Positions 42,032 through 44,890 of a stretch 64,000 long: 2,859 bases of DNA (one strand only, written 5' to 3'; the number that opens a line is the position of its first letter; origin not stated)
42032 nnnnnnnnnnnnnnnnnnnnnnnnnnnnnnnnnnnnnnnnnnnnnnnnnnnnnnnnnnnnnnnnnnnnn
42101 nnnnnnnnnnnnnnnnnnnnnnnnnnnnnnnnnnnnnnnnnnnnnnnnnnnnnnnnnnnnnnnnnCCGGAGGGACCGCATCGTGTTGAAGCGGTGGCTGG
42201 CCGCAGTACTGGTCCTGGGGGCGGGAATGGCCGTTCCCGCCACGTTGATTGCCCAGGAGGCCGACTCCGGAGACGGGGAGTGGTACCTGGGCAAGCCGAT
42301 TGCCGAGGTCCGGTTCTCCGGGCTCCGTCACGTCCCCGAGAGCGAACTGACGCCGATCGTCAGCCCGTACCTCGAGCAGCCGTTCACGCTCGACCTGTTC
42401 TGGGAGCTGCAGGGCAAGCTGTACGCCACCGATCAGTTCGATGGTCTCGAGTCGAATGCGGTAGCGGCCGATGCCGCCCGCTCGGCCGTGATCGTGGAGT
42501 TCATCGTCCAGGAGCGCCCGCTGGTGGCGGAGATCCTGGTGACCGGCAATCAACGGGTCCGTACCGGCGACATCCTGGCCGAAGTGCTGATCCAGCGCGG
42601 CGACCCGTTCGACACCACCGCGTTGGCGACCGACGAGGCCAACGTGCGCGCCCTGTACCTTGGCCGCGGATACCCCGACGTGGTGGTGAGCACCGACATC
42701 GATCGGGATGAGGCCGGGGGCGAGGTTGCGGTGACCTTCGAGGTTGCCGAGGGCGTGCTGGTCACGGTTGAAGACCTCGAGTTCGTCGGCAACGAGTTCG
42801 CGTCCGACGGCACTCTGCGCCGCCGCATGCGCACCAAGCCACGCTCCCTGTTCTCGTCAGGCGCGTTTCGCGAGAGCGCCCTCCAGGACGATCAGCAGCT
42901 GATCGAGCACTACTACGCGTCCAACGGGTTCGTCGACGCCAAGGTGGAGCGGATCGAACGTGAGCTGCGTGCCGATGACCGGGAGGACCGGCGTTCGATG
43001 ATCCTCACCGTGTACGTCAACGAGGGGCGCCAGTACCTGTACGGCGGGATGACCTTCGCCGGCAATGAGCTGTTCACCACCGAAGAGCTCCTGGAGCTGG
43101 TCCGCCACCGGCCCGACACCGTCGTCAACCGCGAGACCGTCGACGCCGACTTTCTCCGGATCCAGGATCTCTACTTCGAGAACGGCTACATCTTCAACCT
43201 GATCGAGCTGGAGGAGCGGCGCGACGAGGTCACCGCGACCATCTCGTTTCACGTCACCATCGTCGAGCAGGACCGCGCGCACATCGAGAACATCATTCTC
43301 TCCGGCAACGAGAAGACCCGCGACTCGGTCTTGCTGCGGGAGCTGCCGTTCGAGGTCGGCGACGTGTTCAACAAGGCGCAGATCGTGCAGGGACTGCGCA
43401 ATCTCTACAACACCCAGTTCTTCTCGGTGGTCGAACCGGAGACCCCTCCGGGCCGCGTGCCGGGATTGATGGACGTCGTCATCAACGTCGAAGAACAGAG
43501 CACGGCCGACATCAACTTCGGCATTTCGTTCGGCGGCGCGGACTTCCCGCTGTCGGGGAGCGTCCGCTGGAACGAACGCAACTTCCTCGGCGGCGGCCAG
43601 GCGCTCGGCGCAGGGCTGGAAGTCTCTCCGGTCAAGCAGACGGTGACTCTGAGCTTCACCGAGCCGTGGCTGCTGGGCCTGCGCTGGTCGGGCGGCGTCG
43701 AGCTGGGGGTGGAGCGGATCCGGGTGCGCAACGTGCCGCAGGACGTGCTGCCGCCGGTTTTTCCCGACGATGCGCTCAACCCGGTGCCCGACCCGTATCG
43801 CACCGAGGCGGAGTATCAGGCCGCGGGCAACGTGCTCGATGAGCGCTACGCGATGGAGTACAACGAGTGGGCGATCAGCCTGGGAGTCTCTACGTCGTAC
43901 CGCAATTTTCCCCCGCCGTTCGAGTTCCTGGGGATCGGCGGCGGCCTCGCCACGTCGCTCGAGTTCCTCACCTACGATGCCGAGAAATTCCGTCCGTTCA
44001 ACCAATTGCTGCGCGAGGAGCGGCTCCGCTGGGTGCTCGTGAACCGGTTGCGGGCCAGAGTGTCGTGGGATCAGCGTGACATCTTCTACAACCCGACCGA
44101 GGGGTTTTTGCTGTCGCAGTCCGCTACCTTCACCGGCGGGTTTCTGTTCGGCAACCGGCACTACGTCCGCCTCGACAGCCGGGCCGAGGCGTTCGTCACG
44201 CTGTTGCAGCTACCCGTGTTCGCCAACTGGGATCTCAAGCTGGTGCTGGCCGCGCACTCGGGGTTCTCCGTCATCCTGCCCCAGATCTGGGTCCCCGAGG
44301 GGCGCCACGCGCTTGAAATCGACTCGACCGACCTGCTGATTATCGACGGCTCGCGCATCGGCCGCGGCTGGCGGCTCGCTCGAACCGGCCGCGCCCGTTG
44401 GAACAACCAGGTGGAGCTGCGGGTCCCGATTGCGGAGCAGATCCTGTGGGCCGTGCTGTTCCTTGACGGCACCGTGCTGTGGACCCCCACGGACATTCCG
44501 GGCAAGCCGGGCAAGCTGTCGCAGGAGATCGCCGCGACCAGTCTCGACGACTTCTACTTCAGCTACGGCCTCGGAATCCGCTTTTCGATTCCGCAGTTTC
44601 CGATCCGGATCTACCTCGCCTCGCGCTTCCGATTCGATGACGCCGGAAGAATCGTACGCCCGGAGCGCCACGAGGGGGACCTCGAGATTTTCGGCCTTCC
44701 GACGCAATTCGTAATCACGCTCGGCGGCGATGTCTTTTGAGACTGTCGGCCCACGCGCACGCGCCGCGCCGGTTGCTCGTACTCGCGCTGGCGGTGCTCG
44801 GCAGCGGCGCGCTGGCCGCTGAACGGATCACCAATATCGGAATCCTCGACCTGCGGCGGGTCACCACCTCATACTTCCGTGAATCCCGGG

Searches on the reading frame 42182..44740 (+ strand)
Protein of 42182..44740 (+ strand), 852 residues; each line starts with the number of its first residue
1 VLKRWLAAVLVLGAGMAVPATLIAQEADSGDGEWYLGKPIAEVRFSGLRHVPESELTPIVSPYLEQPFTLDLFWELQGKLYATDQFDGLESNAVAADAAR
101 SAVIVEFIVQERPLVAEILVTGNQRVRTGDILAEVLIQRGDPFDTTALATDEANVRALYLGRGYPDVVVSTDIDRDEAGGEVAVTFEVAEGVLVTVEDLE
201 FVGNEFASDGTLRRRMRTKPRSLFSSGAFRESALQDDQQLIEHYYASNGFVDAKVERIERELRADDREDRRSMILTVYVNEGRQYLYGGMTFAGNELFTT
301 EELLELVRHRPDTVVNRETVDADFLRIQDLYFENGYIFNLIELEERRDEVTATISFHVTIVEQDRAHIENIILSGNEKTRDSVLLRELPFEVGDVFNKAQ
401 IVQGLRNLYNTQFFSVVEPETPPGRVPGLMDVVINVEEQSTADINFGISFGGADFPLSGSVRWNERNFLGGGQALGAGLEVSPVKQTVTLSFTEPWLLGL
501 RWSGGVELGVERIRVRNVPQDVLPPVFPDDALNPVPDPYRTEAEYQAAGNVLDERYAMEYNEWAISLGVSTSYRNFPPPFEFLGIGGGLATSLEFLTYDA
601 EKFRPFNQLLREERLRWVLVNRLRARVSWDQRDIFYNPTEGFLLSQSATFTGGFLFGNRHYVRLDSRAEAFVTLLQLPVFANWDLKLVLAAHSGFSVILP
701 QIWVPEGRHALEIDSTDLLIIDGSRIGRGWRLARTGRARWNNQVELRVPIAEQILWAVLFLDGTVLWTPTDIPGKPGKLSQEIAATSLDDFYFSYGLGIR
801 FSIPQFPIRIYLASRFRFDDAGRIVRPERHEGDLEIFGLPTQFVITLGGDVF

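Call 21: search_protein_families(library=pfam, proteins=[window:42182-44740:+], max_evalue=0.001)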
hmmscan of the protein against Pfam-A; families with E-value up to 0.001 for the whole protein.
window:42182-44740:+ (852 aa): 4 families
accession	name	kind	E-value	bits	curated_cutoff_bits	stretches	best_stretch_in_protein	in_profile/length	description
PF07244.20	POTRA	-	1.5e-54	183.1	21.3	4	114-191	2-79/79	Surface antigen variable number repeat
PF01103.29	Omp85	-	6.9e-29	101.8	24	1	467-817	1-307/325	Omp85 superfamily domain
PF08479.16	POTRA_2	-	1.2e-08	35.1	24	0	291-345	7-61/76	POTRA domain, ShlB-type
PF08478.15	POTRA_1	-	0.00055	20.6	23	0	115-155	3-43/69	POTRA domain, FtsQ-type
